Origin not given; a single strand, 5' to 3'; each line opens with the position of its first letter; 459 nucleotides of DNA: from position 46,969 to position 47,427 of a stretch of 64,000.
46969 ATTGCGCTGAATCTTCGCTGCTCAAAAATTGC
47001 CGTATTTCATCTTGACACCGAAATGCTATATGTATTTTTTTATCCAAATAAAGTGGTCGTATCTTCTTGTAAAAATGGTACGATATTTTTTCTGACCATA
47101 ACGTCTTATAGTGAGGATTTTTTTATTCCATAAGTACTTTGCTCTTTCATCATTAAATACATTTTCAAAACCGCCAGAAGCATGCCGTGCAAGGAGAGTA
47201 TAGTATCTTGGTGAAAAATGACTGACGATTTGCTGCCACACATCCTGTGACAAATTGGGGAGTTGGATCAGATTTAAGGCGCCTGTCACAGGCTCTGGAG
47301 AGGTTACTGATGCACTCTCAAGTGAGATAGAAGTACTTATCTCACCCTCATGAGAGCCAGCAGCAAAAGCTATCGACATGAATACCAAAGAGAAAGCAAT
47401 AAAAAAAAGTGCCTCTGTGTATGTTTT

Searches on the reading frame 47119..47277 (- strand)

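Call 68: search_protein_families(library=pfam, proteins=[window:47119-47277:-], max_evalue=10)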
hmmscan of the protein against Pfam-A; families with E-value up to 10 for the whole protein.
seq(53 aa): 1 family
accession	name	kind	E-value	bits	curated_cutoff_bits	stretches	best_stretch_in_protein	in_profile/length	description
PF00646.38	F-box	-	0.1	13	20.5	1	6-29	1-24/43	F-box domain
